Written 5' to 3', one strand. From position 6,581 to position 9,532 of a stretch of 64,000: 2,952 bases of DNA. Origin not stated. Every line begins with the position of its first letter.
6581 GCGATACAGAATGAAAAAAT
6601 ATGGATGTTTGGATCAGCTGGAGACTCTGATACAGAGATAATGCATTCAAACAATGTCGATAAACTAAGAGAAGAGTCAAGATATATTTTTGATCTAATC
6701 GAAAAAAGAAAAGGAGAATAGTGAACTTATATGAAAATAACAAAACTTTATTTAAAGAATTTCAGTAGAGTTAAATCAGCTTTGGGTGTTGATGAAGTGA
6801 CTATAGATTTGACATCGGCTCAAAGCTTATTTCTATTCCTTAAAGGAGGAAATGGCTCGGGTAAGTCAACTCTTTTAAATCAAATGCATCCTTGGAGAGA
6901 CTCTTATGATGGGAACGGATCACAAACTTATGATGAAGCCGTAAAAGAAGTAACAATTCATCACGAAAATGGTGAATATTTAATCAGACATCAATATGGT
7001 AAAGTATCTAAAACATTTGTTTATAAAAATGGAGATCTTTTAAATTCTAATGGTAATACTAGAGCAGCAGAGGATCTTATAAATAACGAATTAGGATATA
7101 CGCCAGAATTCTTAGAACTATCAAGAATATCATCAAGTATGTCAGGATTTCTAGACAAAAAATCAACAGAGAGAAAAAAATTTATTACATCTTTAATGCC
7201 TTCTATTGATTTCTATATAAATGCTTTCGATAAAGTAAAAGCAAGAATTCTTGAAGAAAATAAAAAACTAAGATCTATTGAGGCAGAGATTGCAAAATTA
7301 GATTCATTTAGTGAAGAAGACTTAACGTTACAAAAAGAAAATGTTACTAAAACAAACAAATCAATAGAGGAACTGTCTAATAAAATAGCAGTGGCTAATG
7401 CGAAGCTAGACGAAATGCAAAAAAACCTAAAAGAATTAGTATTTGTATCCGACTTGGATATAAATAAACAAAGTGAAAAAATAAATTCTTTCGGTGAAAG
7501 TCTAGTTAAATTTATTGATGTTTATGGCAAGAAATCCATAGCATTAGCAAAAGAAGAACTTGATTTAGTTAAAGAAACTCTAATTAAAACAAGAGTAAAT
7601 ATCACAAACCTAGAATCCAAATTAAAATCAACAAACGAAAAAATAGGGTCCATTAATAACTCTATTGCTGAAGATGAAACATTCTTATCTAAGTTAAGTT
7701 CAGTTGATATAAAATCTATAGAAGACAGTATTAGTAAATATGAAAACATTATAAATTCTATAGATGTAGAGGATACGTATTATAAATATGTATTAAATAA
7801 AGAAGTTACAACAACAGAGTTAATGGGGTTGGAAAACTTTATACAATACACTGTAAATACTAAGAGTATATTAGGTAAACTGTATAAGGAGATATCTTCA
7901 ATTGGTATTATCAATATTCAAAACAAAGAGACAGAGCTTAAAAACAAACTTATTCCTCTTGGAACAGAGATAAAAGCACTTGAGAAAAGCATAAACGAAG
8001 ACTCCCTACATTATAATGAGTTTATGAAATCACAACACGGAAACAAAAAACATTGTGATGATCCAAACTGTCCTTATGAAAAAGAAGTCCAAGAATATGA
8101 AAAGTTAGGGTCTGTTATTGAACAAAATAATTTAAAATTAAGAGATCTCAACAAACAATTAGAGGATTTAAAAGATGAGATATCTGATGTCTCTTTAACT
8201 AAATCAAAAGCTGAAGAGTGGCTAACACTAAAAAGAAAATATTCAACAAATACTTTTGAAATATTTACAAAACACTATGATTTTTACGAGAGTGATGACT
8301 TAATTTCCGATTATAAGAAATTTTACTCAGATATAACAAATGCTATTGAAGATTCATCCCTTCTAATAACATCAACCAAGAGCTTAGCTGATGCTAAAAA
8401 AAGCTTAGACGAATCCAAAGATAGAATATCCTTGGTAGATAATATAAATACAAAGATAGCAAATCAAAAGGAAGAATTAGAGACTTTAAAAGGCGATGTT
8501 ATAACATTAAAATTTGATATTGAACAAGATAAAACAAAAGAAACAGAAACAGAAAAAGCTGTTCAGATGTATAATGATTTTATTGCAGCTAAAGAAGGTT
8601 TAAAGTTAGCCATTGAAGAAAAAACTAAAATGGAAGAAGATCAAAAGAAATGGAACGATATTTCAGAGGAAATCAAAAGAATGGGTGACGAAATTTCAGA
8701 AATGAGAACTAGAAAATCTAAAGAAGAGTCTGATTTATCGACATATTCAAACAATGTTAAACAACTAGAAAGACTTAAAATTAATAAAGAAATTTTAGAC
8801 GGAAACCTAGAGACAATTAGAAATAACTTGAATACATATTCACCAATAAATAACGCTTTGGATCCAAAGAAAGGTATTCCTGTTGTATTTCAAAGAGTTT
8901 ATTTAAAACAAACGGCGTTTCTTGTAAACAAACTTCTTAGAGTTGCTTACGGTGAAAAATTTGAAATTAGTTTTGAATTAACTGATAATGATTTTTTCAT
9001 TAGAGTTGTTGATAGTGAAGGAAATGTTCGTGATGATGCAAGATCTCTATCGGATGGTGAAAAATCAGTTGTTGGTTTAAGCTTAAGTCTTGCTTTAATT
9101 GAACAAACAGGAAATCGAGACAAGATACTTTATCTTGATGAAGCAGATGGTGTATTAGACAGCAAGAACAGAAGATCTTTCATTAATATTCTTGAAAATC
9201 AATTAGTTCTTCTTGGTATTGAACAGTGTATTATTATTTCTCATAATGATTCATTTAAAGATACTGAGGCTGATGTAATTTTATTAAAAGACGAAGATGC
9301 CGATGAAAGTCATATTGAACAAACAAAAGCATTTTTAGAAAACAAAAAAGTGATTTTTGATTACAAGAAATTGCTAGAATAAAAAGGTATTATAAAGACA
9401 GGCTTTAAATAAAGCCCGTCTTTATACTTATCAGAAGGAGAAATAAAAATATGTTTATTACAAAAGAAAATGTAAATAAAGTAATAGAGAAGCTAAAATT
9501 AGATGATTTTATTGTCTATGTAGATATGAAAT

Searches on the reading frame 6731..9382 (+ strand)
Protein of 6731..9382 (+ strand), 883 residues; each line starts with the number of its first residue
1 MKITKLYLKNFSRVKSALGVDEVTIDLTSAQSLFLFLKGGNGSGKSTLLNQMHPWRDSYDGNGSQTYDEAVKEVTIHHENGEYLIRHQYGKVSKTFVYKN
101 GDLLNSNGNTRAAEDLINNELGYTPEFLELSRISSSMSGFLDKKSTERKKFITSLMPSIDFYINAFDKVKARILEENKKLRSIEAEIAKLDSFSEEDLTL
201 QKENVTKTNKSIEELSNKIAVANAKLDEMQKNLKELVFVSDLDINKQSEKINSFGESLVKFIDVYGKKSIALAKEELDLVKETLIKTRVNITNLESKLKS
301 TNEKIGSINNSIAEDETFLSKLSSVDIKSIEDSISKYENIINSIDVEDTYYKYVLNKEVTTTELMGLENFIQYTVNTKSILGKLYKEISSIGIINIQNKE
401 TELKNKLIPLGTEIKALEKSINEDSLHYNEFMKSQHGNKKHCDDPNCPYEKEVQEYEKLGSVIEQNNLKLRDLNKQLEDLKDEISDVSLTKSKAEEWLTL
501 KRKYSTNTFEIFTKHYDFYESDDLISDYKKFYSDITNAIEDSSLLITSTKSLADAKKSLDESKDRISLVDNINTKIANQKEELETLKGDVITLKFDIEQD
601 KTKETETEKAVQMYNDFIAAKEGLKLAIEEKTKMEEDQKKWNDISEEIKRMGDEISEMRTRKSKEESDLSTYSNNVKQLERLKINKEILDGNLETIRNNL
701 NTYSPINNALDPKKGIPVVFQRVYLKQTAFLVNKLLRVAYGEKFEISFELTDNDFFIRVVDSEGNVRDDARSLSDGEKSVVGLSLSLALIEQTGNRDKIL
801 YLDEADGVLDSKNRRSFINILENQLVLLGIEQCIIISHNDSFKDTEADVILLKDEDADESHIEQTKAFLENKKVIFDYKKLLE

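Call 12: search_protein_families(library=phrogs, proteins=[window:6731-9382:+], max_evalue=0.00001)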
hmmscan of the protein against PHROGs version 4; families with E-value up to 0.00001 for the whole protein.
window:6731-9382:+ (883 aa): 1 family
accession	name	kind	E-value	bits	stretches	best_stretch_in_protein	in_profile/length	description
phrog_77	-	DNA, RNA and nucleotide metabolism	1.8e-50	173.4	2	275-876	464-963/967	SbcC-like subunit of palindrome specific endonuclease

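Call 13: search_protein_families(library=pfam, proteins=[window:6731-9382:+], max_evalue=0.00001)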
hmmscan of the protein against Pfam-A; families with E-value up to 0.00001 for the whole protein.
window:6731-9382:+ (883 aa): 1 family
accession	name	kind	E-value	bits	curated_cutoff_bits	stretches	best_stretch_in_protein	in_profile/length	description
PF13304.12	AAA_21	-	1.9e-07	31.9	27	0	629-840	100-300/304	AAA domain, putative AbiEii toxin, Type IV TA system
